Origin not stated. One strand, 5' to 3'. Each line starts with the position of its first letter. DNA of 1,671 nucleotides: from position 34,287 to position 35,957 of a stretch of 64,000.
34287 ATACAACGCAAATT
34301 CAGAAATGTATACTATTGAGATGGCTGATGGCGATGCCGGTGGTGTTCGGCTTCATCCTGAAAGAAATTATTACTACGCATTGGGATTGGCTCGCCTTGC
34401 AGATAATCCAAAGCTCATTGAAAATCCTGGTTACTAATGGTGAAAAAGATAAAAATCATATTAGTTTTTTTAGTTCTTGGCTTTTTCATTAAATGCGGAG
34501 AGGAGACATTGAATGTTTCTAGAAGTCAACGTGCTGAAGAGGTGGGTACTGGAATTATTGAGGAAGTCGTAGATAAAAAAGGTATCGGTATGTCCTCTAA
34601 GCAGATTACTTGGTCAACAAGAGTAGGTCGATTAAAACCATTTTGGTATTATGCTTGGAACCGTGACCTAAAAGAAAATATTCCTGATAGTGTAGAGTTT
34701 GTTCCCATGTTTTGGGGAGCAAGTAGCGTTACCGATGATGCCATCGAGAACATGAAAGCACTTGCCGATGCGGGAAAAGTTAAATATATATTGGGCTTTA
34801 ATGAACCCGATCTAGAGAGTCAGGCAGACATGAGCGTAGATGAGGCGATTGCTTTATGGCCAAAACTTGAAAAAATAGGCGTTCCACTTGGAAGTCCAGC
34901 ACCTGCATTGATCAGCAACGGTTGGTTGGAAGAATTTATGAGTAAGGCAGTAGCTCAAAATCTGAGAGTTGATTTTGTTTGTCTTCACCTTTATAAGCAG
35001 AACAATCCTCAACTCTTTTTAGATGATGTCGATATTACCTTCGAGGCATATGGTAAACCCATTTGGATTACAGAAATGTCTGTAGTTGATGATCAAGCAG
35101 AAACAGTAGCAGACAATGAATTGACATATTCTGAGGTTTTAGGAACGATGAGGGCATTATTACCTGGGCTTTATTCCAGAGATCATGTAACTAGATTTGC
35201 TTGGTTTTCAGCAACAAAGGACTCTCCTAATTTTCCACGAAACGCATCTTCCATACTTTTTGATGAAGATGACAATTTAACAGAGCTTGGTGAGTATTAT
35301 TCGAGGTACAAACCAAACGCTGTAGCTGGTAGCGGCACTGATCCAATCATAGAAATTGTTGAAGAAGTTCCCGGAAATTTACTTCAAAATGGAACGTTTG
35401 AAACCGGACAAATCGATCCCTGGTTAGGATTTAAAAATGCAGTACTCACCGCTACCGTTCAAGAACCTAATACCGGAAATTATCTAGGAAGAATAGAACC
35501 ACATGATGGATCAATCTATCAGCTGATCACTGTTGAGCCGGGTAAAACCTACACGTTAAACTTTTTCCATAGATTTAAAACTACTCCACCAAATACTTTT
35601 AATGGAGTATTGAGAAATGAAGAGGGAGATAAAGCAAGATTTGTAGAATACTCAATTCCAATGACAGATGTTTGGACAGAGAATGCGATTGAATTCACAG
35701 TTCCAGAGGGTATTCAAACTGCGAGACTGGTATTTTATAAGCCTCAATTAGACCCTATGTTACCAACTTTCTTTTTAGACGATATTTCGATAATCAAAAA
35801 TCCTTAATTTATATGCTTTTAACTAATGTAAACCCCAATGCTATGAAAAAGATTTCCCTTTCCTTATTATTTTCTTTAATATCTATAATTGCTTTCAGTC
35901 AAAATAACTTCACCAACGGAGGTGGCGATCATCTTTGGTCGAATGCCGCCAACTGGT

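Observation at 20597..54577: Sulfatase-rich PUL under ECF-sigma/anti-sigma control, with an enzyme set that matches no substrate I can name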

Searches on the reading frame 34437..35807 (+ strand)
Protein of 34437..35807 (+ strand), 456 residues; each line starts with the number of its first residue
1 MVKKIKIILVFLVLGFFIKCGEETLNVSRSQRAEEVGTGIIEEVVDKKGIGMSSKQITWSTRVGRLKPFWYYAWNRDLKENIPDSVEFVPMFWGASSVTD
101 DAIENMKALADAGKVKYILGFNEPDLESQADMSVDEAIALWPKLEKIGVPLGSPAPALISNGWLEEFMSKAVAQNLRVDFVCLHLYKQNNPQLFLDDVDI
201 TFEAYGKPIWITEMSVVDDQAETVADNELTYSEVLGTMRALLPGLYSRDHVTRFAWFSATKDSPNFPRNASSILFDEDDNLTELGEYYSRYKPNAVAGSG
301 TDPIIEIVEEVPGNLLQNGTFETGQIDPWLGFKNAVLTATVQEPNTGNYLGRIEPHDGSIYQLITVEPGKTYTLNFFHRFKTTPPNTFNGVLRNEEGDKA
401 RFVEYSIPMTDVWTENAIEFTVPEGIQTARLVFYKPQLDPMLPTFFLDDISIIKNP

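Call 3: search_protein_families(library=pfam, proteins=[window:34437-35807:+], max_evalue=0.01)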
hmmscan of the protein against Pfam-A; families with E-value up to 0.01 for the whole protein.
window:34437-35807:+ (456 aa): 2 families
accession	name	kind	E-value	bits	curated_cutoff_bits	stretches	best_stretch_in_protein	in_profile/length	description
PF11790.14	Glyco_hydro_cc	-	1.9e-48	165.6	21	1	66-288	18-237/237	Glycosyl hydrolase catalytic core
PF02018.23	CBM_4_9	-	4.3e-14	53.5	25.9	1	313-436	1-132/136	Carbohydrate binding domain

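Call 11: search_protein_families(library=ncbifam, proteins=[window:34437-35807:+], max_evalue=0.001)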
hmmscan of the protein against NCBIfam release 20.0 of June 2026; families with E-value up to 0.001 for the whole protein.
window:34437-35807:+ (456 aa): 1 family
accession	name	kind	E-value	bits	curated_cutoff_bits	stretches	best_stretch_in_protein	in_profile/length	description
NF033675.1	NTTRR-F1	subfamily_domain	1.9e-08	34.6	70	1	314-375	4-64/155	NTTRR-F1 domain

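Call 22: search_solved_structures(query=window:34437-35807:+, max_evalue=0.001, show_alignments=2)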
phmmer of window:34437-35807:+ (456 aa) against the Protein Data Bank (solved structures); distinct sequences matched with E-value up to 0.001: 14.
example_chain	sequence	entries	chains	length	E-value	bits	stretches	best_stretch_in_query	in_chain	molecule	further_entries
6uaq_A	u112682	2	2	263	1.1e-33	119.7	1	47-261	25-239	Glyco_hydro_cc domain-containing protein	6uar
6ufl_A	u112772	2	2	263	2.8e-33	118.3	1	47-261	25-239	Glyco_hydro_cc domain-containing protein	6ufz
6uas_A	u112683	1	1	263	7.4e-33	116.9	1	47-261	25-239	Glycoside Hydrolase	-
6uat_A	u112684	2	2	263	7.4e-33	116.9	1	47-261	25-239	Glyco_hydro_cc domain-containing protein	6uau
6uax_A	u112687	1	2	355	1.2e-19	73.4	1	69-300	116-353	Hypothetical serine rich protein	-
6uav_A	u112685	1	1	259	5.7e-18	67.9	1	85-289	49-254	Glyco_hydro_cc domain-containing protein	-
6uaw_A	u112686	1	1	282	7.7e-18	67.4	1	85-289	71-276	Glyco_hydro_cc domain-containing protein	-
6ubc_A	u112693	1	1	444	2.5e-15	59.1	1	70-278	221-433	Glyco_hydro_cc domain-containing protein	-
8j3x_A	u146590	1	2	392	3.2e-14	55.5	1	64-292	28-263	Putative polysaccharide-binding protein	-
8j3y_A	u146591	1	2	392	6.9e-14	54.4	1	64-292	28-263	Putative polysaccharide-binding protein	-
6ub7_A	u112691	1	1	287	7.2e-14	54.3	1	78-288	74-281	Glyco_hydro_cc domain-containing protein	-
6ubd_A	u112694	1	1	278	1.2e-13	53.6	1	70-224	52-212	Glyco_hydro_cc domain-containing protein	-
6ub0_A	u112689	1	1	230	2.8e-11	45.8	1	68-220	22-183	Glyco_hydro_cc domain-containing protein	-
6uay_A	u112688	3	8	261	3.7e-11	45.4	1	68-220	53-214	GLYCOSIDE HYDROLASE | Glyco_hydro_cc domain-containing protein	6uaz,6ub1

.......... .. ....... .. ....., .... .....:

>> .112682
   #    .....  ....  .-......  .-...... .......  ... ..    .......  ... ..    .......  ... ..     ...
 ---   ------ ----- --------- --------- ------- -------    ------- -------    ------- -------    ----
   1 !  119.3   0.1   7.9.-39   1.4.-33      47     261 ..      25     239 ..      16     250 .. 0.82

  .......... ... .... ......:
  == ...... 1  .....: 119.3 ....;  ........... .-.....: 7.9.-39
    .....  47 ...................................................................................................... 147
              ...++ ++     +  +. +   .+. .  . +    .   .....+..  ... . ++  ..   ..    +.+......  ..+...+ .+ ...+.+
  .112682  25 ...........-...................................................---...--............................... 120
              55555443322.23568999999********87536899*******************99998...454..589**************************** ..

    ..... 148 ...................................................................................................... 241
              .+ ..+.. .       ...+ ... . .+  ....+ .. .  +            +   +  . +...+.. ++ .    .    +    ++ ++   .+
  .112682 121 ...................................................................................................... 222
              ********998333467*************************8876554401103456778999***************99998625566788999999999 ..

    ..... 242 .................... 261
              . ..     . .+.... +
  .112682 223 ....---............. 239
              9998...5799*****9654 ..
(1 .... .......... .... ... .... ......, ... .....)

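Call 40: find_homologous_proteins(query=window:34437-35807:+, max_evalue=1e-30)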
Query window:34437-35807:+ (456 aa): 1268 proteins with E <= 1e-30 among 8000 candidates; the best 120 are listed.
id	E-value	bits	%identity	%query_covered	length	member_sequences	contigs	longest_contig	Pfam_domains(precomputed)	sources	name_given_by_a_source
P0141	0.0e+0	1049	100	100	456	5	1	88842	PF11790.15,PF02018.24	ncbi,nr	ncbi:MAG: hypothetical protein CMB82_08240 [Flammeovirgaceae bacterium]|nr:hypothetical protein [Fla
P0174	3.3e-236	802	74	100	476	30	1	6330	PF11790.15,PF02018.24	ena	-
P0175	1.4e-218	744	68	100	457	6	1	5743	PF11790.15,PF02018.24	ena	-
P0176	4.2e-214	729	69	95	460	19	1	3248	PF11790.15,PF02018.24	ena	-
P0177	2.0e-206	704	65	99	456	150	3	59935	PF11790.15,PF02018.24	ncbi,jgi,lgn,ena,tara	tara:strand:+ start:845 stop:2215 length:1371 start_codon:yes stop_codon:yes gene_type:complete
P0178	3.4e-203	693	65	95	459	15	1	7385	PF11790.15,PF02018.24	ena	-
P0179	1.6e-202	691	64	100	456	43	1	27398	PF11790.15,PF02018.24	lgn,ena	-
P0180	4.7e-202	690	65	98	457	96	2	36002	PF11790.15,PF02018.24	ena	-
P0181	1.1e-201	688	63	99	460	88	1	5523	PF11790.15,PF02018.24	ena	-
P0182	2.1e-201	687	65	95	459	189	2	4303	PF11790.15,PF02018.24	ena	-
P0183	6.1e-199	679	63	100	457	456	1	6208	PF11790.15,PF02018.24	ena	-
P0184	8.9e-199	679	63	100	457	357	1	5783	PF11790.15,PF02018.24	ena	-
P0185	1.6e-198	678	62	100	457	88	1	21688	PF11790.15,PF02018.24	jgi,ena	-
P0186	1.3e-191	655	65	94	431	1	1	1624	PF11790.15,PF02018.24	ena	-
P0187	1.2e-183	629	64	90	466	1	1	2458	PF11790.15,PF02018.24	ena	-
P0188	1.2e-176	606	60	90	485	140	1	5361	PF11790.15,PF02018.24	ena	-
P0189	1.0e-173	596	57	98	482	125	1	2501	PF11790.15,PF02018.24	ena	-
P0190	1.0e-154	534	45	99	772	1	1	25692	PF21764.4,PF26182.1,PF11790.15,PF02018.24,PF22359.3,PF02368.25,PF22637.3,PF04862.19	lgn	-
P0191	8.0e-153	527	46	97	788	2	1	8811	PF26182.1,PF11790.15,PF02018.24,PF02368.25,PF22637.3,PF04862.19,PF26918.1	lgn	-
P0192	1.5e-152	526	44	98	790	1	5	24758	PF26182.1,PF11790.15,PF02018.24,PF22359.3,PF02368.25,PF04862.19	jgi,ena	-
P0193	2.1e-144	500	43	98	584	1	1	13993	PF11790.15,PF02018.24,PF22637.3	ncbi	-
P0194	4.6e-138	479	48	98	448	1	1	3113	PF11790.15,PF02018.24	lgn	-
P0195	1.9e-136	473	48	98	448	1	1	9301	PF11790.15,PF02018.24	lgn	-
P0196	1.8e-133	464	51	90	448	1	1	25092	PF11790.15,PF02018.24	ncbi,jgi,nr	ncbi:MAG: hypothetical protein D6722_24935 [Bacteroidetes bacterium]|nr:MAG: hypothetical protein D6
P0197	3.2e-131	456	59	71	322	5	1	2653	PF11790.15,PF02018.24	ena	-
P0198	8.9e-130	451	50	90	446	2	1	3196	PF11790.15,PF02018.24,PF04862.19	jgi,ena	-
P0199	2.5e-125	437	47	99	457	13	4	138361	PF11790.15,PF02018.24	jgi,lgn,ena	-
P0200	3.8e-124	433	46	98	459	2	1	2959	PF11790.15,PF02018.24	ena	-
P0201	5.4e-124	432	46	98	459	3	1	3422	PF11790.15,PF02018.24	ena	-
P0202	1.3e-119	418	46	98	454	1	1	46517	PF11790.15,PF02018.24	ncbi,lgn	-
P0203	1.7e-118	414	46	90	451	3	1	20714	PF11790.15,PF02018.24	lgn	-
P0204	3.1e-118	413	44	99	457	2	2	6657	PF11790.15,PF02018.24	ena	-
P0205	1.8e-117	411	47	90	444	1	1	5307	PF11790.15,PF02018.24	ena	-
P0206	2.9e-117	410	72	53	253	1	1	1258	PF11790.15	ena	-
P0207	2.1e-114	401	44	98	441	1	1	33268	PF11790.15,PF02018.24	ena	-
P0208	7.4e-114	399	43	99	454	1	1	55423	PF11790.15,PF02018.24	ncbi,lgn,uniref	ncbi:glycosyl hydrolase [Mariniflexile sp.]|uniref:glycosyl hydrolase n=1 Tax=Mariniflexile sp. TaxI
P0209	1.3e-113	398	42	98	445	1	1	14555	PF11790.15,PF02018.24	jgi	-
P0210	2.3e-113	397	44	98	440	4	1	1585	PF11790.15,PF02018.24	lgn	-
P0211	2.5e-113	397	44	98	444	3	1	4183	PF11790.15,PF02018.24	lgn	-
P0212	5.3e-113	396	45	99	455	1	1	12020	PF11790.15,PF02018.24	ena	-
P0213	1.7e-112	394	46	91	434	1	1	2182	PF11790.15,PF02018.24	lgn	-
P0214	1.9e-112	394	45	89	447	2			PF11790.15,PF02018.24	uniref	uniref:glycosyl hydrolase n=1 Tax=Mariniflexile sp. TaxID=1979402 RepID=UPI0040476D50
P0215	2.1e-112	394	44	97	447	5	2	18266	PF11790.15,PF02018.24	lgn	-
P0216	2.2e-112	394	43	98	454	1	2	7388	PF11790.15,PF02018.24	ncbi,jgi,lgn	-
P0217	4.0e-112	393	43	98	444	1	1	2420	PF11790.15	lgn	-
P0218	4.2e-112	393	44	96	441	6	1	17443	PF11790.15,PF02018.24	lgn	-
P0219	7.3e-112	392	43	99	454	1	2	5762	PF11790.15,PF02018.24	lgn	-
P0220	3.0e-111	390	45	89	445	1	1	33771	PF11790.15,PF02018.24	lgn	-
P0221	3.2e-111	390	46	89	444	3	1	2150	PF11790.15,PF02018.24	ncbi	-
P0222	3.8e-111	390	44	98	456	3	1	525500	PF11790.15,PF02018.24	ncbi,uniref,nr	ncbi:glycosyl hydrolase [Aestuariivivens sediminicola]|uniref:glycosyl hydrolase n=1 Tax=Aestuariivi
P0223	3.9e-111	390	46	90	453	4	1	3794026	PF11790.15,PF02018.24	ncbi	ncbi:glycosyl hydrolase [Yeosuana sp. AK3]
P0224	4.6e-111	390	45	92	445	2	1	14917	PF11790.15,PF02018.24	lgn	-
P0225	4.7e-111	390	43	98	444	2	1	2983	PF11790.15,PF02018.24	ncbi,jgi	-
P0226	7.8e-111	389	43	99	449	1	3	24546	PF11790.15,PF02018.24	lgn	-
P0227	8.6e-111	389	47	90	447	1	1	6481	PF11790.15,PF02018.24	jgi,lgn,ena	jgi:hypothetical protein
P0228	1.8e-110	388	43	98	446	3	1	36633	PF11790.15,PF02018.24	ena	-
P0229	2.1e-110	388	46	90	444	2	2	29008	PF11790.15,PF02018.24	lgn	-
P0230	1.2e-109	385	44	92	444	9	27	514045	PF11790.15,PF02018.24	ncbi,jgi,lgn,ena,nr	ncbi:MAG: glycosyl hydrolase [Flavobacteriaceae bacterium]|nr:carbohydrate binding domain-containing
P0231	2.3e-109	384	45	90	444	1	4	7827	PF11790.15,PF02018.24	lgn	-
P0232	2.7e-109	384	44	91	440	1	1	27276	PF11790.15,PF02018.24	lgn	-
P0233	2.8e-109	384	45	90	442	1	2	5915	PF11790.15,PF02018.24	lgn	-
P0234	3.7e-109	383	44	98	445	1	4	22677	PF11790.15,PF02018.24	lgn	-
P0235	1.1e-108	382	42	98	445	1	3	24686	PF11790.15,PF02018.24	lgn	-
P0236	1.7e-108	381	42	98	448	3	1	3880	PF11790.15,PF02018.24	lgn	-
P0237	2.4e-108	381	41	98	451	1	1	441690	PF11790.15,PF02018.24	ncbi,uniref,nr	ncbi:glycosyl hydrolase [Marinilabilia rubra]|uniref:Asl1-like glycosyl hydrolase catalytic domain-c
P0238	2.8e-108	380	42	98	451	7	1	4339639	PF11790.15,PF02018.24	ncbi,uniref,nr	ncbi:hypothetical protein K8354_17085 [Polaribacter litorisediminis]|uniref:glycosyl hydrolase n=1 T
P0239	2.9e-108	380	41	98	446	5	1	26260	PF11790.15,PF02018.24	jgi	jgi:hypothetical protein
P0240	4.8e-108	380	41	98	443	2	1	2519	PF11790.15,PF02018.24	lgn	-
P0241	4.9e-108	380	41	98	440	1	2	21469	PF11790.15,PF02018.24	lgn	-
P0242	5.9e-108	379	46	89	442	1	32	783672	PF11790.15,PF02018.24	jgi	jgi:hypothetical protein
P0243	7.1e-108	379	45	90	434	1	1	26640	PF11790.15,PF02018.24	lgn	-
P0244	8.0e-108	379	44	91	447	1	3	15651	PF11790.15,PF02018.24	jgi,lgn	jgi:hypothetical protein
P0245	9.3e-108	379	44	89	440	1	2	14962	PF11790.15,PF02018.24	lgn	-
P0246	2.0e-107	378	45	90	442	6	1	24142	PF11790.15,PF02018.24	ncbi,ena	-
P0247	2.2e-107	378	41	98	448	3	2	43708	PF11790.15,PF02018.24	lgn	-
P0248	2.4e-107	377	41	97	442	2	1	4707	PF11790.15,PF02018.24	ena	-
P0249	3.8e-107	377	44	91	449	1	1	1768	PF11790.15,PF02018.24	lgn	-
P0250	5.1e-107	376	44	90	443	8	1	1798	PF11790.15,PF02018.24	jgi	jgi:hypothetical protein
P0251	6.0e-107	376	43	98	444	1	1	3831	PF11790.15,PF02018.24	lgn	-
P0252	6.9e-107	376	42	98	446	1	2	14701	PF11790.15,PF02018.24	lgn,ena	-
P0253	1.5e-106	375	44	100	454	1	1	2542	PF11790.15,PF02018.24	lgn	-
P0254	2.6e-106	374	41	99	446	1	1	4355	PF11790.15,PF02018.24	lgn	-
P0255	2.7e-106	374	41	98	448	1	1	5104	PF11790.15,PF02018.24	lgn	-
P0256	3.3e-106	374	44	91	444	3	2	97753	PF11790.15,PF02018.24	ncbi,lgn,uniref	ncbi:MAG: glycosyl hydrolase [Polaribacter sp.]|uniref:glycosyl hydrolase n=1 Tax=Polaribacter sp. T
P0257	4.8e-106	373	45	90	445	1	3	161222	PF11790.15,PF02018.24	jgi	jgi:hypothetical protein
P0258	4.8e-106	373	43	92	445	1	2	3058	PF11790.15,PF02018.24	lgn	-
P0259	5.6e-106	373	44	89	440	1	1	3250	PF11790.15,PF02018.24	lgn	-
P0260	2.6e-105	371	42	98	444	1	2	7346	PF11790.15,PF02018.24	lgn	-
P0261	3.4e-105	370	44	99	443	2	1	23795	PF11790.15,PF02018.24,PF22637.3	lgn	-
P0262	7.5e-105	369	42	99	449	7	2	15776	PF11790.15,PF02018.24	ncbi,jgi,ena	-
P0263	1.1e-104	369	45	91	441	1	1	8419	PF11790.15,PF02018.24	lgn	-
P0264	1.2e-104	369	40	98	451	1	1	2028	PF11790.15,PF02018.24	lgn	-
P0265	1.2e-104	368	45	89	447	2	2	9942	PF11790.15,PF02018.24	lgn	-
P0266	1.4e-104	368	44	90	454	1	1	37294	PF11790.15,PF02018.24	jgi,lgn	jgi:hypothetical protein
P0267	2.1e-104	368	41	98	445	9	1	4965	PF11790.15,PF02018.24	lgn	-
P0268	3.0e-104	367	44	90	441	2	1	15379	PF11790.15,PF02018.24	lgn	-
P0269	3.1e-104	367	40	98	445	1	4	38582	PF11790.15,PF02018.24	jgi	-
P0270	3.7e-104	367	42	90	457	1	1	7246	PF11790.15,PF02018.24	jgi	jgi:hypothetical protein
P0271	3.8e-104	367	42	98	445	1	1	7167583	PF11790.15,PF02018.24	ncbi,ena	-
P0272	4.6e-104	367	43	99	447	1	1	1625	PF11790.15,PF02018.24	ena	-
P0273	5.0e-104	366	44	90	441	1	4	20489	PF11790.15,PF02018.24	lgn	-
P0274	8.2e-104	366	41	97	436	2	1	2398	PF11790.15,PF02018.24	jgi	-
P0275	1.5e-103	365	41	100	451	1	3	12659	PF11790.15,PF02018.24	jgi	jgi:hypothetical protein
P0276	1.5e-103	365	43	91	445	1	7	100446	PF11790.15,PF02018.24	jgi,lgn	jgi:hypothetical protein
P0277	1.6e-103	365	42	98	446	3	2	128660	PF11790.15,PF02018.24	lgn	-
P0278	4.1e-103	363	42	100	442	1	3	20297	PF11790.15,PF02018.24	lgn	-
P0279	9.0e-103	362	43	91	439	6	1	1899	PF11790.15,PF02018.24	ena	-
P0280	1.5e-102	362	44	89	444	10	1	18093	PF11790.15,PF02018.24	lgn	-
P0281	3.0e-102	361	41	98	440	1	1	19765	PF11790.15,PF02018.24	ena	-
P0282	4.9e-102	360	44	90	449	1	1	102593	PF11790.15,PF02018.24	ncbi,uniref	ncbi:glycosyl hydrolase [Gaetbulibacter sp. M240]|uniref:glycosyl hydrolase n=1 Tax=Gaetbulibacter s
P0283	6.8e-102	359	42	98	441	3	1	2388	PF11790.15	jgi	-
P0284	7.9e-102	359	43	99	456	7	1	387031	PF11790.15,PF02018.24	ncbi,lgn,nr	ncbi:glycosyl hydrolase [Jejuia pallidilutea]|nr:glycosyl hydrolase [Jejuia pallidilutea]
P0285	2.1e-101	358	42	99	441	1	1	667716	PF11790.15,PF02018.24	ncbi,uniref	ncbi:glycosyl hydrolase [Gaetbulibacter aquiaggeris]|uniref:Glycosyl hydrolase n=1 Tax=Gaetbulibacte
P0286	4.6e-101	357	41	99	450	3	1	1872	PF11790.15,PF02018.24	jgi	jgi:hypothetical protein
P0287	9.7e-101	356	46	90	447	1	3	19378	PF11790.15,PF02018.24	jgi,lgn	-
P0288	1.2e-100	355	43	90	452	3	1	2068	PF11790.15,PF02018.24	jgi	jgi:hypothetical protein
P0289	1.5e-100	355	46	84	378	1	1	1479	PF11790.15,PF02018.24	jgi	jgi:hypothetical protein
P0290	1.8e-100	355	42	91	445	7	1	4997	PF11790.15,PF02018.24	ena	-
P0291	5.0e-100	353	44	90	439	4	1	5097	PF11790.15,PF02018.24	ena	-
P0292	8.8e-100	352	42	90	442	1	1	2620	PF11790.15,PF02018.24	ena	-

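Call 41: find_encoding_contigs(protein=P0238, flank=10000, max_places=1)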
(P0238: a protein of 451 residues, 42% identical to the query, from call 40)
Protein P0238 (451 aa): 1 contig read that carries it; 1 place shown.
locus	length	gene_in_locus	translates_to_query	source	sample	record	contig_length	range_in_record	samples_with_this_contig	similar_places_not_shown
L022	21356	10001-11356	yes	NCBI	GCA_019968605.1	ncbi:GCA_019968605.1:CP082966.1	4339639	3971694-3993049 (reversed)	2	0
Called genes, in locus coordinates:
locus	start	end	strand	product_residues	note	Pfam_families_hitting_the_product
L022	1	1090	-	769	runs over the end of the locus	PF11790:Glyco_hydro_cc, PF02018:CBM_4_9, PF18962:Por_Secre_tail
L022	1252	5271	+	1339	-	PF07494:Reg_prop (faint), PF23748:Beta-prop_LRRK2 (faint), PF00165:HTH_AraC (faint), PF07495:Y_Y_Y, PF00512:HisKA, PF02518:HATPase_c, PF00072:Response_reg, PF12833:HTH_18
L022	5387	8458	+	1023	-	PF13620:CarboxypepD_reg, PF13715:CarbopepD_reg_2, PF07715:Plug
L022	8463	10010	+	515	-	PF14322:SusD-like_3, PF07980:SusD_RagB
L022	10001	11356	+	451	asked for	PF11790:Glyco_hydro_cc, PF02018:CBM_4_9 (faint)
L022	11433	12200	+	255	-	PF02018:CBM_4_9 (weak), PF18962:Por_Secre_tail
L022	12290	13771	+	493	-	PF00884:Sulfatase, PF01663:Phosphodiest (weak), PF16347:SGSH_C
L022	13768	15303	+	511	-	PF00884:Sulfatase, PF01663:Phosphodiest (faint)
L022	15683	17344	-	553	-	-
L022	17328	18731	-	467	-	PF00884:Sulfatase, PF01663:Phosphodiest (weak), PF16347:SGSH_C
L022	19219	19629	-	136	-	-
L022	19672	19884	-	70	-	-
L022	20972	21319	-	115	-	PF02021:UPF0102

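Call 42: find_encoding_contigs(protein=P0256, flank=10000, max_places=1)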
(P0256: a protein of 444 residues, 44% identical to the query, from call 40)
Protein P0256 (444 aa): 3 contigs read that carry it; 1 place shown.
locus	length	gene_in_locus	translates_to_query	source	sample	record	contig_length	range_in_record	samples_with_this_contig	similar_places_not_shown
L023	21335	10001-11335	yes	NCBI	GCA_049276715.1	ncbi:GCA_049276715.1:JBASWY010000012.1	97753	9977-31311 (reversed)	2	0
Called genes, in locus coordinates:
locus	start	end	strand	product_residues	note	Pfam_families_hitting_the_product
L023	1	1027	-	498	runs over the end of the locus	PF00884:Sulfatase, PF01663:Phosphodiest (faint), PF16347:SGSH_C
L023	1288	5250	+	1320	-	PF07494:Reg_prop (faint), PF23748:Beta-prop_LRRK2 (faint), PF07495:Y_Y_Y, PF00512:HisKA, PF02518:HATPase_c, PF13589:HATPase_c_3 (faint), PF00072:Response_reg, PF12833:HTH_18, +1 more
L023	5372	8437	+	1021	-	PF13620:CarboxypepD_reg, PF13715:CarbopepD_reg_2, PF07715:Plug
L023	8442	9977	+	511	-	PF14322:SusD-like_3, PF07980:SusD_RagB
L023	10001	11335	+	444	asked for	PF11790:Glyco_hydro_cc, PF02018:CBM_4_9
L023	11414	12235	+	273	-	PF18962:Por_Secre_tail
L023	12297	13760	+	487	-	PF00884:Sulfatase, PF01663:Phosphodiest (faint), PF16347:SGSH_C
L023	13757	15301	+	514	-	PF00884:Sulfatase, PF01663:Phosphodiest (faint)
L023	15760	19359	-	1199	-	PF11790:Glyco_hydro_cc, PF02018:CBM_4_9, PF18962:Por_Secre_tail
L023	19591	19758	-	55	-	-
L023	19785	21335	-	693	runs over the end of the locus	PF02018:CBM_4_9 (weak), PF18962:Por_Secre_tail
